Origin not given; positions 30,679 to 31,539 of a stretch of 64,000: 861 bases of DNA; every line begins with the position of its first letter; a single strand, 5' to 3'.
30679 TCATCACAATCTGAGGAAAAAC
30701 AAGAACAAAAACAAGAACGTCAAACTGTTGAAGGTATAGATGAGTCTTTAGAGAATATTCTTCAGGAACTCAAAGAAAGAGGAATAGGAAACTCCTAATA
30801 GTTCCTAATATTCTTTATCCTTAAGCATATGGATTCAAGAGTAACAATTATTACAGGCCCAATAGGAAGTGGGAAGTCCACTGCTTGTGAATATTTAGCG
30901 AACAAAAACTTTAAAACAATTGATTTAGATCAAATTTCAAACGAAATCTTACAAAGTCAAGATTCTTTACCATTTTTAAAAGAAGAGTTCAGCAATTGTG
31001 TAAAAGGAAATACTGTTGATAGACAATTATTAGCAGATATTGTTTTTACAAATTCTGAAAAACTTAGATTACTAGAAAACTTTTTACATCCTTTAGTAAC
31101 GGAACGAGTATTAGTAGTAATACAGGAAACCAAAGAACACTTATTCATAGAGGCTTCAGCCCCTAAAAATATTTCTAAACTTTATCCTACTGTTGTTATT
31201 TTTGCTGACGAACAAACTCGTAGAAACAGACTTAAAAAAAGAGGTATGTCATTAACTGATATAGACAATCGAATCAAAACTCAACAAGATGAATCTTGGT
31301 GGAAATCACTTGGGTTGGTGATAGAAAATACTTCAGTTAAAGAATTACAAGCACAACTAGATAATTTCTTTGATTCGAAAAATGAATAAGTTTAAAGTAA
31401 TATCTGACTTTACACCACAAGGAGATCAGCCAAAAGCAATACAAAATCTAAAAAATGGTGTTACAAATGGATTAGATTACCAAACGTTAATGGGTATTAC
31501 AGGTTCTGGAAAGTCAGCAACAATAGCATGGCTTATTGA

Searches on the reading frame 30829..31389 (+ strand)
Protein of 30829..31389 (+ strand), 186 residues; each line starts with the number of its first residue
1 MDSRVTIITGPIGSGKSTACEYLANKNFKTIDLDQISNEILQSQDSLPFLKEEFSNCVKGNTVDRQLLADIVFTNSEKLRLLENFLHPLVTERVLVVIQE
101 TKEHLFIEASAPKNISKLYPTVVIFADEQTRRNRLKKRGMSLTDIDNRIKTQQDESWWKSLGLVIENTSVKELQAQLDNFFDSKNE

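Call 16: find_encoding_contigs(protein=window:30829-31389:+, flank=10000, max_places=1)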
Protein window:30829-31389:+ (186 aa): 22 contigs read that carry it; 1 place shown.
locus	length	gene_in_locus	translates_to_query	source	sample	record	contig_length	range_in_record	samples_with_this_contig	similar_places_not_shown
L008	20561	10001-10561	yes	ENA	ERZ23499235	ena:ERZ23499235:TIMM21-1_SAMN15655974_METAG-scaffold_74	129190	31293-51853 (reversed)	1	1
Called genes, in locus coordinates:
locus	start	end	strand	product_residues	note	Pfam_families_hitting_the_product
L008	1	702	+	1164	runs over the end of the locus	PF02811:PHP, PF07733:DNA_pol3_alpha, PF17657:DNA_pol3_finger, PF14579:HHH_6, PF01336:tRNA_anti-codon (faint)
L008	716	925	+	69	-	-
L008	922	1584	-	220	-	PF02511:Thy1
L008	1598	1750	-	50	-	-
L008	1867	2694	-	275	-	PF00892:EamA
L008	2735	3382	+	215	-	PF00730:HhH-GPD, PF00633:HHH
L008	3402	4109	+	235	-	PF02683:DsbD_TM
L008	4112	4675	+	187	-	-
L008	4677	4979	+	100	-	-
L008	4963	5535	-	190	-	PF19700:DUF6198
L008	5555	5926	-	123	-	-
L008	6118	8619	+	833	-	PF02739:5_3_exonuc_N, PF01367:5_3_exonuc, PF00476:DNA_pol_A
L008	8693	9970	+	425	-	PF21710:Spt6_S1 (faint), PF00575:S1, PF23459:S1_RRP5 (weak)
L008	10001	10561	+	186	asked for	PF01121:CoaE, PF13238:AAA_18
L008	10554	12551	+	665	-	PF00270:DEAD (faint), PF04851:ResIII, PF17757:UvrB_inter, PF27431:UvrB_3rd, PF00271:Helicase_C, PF12344:UvrB, PF02151:UVR (weak)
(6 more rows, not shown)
